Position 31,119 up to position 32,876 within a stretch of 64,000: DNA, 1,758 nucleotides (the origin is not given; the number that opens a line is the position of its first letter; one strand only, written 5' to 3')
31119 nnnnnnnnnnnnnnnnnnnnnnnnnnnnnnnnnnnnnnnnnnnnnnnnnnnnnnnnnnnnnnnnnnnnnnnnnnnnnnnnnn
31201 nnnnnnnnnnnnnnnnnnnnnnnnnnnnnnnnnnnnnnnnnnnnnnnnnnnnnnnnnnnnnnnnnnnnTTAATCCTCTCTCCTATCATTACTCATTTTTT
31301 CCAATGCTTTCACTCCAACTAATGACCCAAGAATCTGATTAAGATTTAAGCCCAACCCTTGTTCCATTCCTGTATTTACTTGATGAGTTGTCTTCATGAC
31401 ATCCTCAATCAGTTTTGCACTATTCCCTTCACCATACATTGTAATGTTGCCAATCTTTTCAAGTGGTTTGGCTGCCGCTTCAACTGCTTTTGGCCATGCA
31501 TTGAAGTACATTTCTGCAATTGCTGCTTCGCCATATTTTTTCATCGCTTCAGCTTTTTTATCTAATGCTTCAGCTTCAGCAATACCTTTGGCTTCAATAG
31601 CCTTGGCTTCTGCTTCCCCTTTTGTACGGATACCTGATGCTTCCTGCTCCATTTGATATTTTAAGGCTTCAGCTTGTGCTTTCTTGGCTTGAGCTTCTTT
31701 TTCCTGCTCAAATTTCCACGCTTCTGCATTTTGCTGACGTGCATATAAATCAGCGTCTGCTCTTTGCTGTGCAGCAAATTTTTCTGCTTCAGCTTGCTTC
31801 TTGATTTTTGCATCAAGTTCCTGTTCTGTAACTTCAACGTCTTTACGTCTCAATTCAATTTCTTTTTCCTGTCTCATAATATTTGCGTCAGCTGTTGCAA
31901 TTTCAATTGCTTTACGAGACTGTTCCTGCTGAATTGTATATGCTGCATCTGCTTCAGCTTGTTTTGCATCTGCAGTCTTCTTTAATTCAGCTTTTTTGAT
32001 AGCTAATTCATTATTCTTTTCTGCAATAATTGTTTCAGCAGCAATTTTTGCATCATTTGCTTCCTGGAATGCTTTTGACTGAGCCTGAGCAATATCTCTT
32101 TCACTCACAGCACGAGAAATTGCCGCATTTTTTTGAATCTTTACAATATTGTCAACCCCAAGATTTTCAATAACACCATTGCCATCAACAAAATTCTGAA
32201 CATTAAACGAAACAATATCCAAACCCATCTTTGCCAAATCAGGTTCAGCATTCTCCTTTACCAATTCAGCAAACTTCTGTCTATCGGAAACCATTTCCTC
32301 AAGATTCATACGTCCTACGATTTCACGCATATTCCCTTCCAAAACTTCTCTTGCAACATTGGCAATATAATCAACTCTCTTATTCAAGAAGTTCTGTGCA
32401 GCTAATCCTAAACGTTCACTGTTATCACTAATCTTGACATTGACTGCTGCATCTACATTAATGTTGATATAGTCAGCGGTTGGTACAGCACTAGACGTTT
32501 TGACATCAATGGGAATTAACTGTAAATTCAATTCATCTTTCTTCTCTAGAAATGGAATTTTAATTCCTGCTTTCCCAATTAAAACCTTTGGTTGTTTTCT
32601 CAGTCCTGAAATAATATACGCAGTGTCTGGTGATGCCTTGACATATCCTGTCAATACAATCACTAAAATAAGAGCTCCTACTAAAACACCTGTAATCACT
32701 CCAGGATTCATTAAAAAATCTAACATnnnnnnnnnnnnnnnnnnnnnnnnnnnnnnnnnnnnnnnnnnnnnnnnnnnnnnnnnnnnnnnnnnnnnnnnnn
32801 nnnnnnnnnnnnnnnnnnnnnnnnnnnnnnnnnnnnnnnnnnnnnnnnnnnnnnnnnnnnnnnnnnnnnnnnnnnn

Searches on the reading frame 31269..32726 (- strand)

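Call 25: search_protein_families(library=phrogs, proteins=[window:31269-32726:-], max_evalue=0.00001)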
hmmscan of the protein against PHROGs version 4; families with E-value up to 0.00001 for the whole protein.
window:31269-32726:- (485 aa): 0 families

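Call 26: search_protein_families(library=pfam, proteins=[window:31269-32726:-], max_evalue=0.00001)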
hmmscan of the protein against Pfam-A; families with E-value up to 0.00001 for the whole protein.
window:31269-32726:- (485 aa): 2 families
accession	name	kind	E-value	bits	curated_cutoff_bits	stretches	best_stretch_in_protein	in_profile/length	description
PF01145.31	Band_7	-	1.1e-20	74.8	23.6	1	48-208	20-174/176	SPFH domain / Band 7 family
PF15975.10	Flot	-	3e-08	34.2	27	1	372-474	11-110/124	Flotillin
